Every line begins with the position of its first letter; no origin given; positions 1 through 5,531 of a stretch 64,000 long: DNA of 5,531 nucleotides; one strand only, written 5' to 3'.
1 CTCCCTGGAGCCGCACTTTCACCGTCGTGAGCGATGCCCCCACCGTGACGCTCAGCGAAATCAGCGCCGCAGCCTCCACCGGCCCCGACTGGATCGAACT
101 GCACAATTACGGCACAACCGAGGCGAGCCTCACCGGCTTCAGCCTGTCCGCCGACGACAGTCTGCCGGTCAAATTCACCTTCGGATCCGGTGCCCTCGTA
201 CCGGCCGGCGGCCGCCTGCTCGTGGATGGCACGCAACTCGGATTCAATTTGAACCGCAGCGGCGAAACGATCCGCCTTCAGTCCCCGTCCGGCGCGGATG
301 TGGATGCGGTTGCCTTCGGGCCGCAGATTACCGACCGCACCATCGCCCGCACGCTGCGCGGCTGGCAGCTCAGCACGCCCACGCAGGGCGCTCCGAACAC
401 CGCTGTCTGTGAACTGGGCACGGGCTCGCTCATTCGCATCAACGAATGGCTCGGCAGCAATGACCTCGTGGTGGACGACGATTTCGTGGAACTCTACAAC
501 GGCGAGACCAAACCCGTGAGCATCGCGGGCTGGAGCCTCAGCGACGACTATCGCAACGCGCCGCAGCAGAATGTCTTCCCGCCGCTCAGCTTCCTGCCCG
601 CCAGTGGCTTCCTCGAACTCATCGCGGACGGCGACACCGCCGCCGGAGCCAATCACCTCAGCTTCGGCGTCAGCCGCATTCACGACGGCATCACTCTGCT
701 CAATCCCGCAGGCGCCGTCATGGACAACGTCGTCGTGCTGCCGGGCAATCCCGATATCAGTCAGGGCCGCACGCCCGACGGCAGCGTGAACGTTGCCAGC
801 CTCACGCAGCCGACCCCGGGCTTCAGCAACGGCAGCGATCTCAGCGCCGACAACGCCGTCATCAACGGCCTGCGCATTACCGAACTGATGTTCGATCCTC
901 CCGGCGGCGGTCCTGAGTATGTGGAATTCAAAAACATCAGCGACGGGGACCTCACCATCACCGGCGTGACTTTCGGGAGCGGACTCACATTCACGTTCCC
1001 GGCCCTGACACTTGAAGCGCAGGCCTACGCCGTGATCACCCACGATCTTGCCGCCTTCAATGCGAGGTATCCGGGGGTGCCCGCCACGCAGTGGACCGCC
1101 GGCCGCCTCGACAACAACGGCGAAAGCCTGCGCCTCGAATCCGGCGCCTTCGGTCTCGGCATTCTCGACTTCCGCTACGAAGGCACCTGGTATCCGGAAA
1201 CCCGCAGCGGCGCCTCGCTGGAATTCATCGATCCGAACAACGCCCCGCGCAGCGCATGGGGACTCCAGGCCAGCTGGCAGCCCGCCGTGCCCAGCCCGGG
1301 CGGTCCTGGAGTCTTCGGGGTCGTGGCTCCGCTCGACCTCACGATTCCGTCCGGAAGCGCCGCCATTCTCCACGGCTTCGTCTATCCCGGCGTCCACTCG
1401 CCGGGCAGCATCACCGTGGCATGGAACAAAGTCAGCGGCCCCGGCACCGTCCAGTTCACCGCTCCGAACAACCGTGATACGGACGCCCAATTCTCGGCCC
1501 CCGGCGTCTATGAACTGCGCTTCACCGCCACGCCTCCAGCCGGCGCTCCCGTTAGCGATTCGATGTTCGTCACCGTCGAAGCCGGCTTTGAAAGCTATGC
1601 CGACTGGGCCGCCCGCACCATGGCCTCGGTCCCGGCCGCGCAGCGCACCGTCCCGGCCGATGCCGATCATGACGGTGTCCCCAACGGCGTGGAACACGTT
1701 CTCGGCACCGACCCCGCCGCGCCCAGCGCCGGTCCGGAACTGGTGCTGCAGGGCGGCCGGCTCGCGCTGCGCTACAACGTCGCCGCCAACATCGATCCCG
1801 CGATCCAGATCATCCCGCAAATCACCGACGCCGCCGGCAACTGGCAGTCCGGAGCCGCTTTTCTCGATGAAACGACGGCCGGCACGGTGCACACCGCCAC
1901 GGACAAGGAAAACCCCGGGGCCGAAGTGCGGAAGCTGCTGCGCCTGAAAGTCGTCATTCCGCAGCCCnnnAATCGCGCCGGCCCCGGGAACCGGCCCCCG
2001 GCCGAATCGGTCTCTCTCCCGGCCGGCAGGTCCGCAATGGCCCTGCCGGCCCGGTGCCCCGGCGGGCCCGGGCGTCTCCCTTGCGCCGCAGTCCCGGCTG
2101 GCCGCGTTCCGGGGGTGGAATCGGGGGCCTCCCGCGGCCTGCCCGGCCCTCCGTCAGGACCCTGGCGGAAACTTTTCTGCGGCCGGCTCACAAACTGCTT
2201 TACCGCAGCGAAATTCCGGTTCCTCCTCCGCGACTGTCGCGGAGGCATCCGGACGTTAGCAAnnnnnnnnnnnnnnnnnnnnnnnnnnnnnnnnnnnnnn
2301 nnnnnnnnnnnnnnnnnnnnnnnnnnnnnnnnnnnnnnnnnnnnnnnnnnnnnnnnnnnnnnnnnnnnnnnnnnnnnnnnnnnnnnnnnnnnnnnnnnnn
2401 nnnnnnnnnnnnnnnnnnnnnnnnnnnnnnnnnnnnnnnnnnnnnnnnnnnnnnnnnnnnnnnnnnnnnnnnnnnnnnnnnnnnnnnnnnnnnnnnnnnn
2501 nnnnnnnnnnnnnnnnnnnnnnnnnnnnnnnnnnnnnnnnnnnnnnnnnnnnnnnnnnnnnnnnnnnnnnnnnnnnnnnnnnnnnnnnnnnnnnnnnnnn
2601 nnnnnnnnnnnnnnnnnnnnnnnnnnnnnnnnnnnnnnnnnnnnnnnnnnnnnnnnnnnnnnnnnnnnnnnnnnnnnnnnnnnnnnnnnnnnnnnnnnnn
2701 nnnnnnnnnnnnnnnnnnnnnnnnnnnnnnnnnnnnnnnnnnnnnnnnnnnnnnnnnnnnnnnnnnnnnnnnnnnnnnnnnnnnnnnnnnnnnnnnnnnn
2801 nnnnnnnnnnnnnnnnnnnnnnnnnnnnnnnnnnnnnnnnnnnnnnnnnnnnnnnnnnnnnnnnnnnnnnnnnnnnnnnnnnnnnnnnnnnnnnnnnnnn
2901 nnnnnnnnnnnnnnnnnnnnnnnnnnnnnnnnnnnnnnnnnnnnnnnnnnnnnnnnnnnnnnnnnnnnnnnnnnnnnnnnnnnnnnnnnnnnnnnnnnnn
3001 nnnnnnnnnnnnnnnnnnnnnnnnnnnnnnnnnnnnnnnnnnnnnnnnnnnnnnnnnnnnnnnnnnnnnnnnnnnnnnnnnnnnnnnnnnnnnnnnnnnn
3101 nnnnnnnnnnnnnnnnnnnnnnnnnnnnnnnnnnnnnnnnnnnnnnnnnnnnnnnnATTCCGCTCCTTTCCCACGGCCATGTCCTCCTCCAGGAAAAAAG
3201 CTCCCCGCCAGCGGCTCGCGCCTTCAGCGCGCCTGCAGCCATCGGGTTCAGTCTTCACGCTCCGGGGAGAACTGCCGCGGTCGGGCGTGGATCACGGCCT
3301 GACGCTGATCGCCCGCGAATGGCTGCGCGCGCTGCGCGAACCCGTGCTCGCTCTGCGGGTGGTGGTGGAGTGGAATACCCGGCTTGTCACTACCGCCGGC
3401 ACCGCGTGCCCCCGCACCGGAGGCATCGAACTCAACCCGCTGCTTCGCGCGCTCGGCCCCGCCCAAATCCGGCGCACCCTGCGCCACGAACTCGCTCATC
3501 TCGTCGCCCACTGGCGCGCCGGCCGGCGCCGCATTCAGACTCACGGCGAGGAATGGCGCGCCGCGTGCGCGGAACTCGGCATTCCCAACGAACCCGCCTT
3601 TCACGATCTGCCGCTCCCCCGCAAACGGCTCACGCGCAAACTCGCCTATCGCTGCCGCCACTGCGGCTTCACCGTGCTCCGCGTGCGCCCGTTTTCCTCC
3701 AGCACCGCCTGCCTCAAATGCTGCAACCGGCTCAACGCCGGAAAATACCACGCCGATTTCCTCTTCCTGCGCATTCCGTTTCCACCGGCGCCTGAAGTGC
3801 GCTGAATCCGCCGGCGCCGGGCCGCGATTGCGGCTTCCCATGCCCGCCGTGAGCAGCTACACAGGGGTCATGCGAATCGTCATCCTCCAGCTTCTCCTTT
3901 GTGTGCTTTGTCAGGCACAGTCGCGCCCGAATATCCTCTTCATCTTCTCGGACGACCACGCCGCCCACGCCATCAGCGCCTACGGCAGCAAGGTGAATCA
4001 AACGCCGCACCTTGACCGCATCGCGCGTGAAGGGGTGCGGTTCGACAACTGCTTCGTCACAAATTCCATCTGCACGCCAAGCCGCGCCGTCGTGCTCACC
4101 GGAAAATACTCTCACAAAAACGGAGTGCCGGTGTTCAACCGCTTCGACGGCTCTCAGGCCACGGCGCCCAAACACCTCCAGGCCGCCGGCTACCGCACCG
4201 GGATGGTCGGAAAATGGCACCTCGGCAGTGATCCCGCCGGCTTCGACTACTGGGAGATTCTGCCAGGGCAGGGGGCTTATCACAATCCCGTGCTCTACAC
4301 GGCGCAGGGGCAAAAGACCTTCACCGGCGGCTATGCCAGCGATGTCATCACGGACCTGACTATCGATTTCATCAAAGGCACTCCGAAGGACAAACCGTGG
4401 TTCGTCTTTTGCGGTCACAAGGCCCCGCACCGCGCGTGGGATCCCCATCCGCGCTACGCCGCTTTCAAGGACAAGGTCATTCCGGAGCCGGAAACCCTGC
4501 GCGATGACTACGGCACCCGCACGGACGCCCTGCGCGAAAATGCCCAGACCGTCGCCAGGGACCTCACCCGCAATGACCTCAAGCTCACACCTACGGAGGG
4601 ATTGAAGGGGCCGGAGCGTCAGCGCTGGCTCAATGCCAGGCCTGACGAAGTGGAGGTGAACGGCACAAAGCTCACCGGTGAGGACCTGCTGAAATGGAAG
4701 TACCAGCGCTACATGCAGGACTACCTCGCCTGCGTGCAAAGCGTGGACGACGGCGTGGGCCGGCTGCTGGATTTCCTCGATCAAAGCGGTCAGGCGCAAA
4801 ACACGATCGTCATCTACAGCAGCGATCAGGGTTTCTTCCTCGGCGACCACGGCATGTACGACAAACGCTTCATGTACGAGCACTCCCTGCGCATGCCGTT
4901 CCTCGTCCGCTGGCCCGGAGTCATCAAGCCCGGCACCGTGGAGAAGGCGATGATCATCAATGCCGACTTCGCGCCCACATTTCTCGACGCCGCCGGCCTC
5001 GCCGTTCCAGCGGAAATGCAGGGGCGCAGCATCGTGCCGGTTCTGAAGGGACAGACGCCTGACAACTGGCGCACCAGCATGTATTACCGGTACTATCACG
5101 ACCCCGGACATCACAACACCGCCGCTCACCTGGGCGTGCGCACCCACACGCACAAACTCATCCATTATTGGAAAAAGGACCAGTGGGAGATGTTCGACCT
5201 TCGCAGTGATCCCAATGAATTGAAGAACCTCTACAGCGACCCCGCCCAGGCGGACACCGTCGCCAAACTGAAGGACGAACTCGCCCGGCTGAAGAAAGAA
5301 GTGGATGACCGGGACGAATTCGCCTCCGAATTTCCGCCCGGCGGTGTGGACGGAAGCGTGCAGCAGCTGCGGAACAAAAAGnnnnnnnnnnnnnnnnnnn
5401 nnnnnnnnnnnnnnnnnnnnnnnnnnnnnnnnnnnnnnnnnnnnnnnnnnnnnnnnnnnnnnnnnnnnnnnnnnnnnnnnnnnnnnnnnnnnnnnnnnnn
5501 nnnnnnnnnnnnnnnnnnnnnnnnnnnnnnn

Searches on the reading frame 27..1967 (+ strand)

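Call 57: search_protein_families(library=pfam, proteins=[window:27-1967:+], max_evalue=0.001)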
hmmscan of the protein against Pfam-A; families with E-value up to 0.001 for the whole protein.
window:27-1967:+ (647 aa): 2 families
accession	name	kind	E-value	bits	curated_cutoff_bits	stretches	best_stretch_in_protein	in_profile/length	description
PF00932.25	LTD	-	2.9e-35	121.4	34.3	3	136-236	8-106/109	Lamin Tail Domain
PF22352.2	K319L-like_PKD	-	0.00043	20.7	27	0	461-517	28-84/84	K319L-like, PKD domain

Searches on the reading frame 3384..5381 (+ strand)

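Call 57: search_protein_families(library=pfam, proteins=[window:3384-5381:+], max_evalue=0.001)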
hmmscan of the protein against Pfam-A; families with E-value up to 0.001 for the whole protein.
window:3384-5381:+ (666 aa): 3 families
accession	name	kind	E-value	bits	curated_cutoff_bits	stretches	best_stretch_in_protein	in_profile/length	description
PF16347.10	SGSH_C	-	5.1e-60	202.5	29.3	1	487-638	1-153/154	N-sulphoglucosamine sulphohydrolase, C-terminal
PF00884.28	Sulfatase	-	1.4e-53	182.6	25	1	182-538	1-300/301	Sulfatase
PF01663.27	Phosphodiest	-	1.9e-07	31.5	23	1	203-485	16-222/342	Type I phosphodiesterase / nucleotide pyrophosphatase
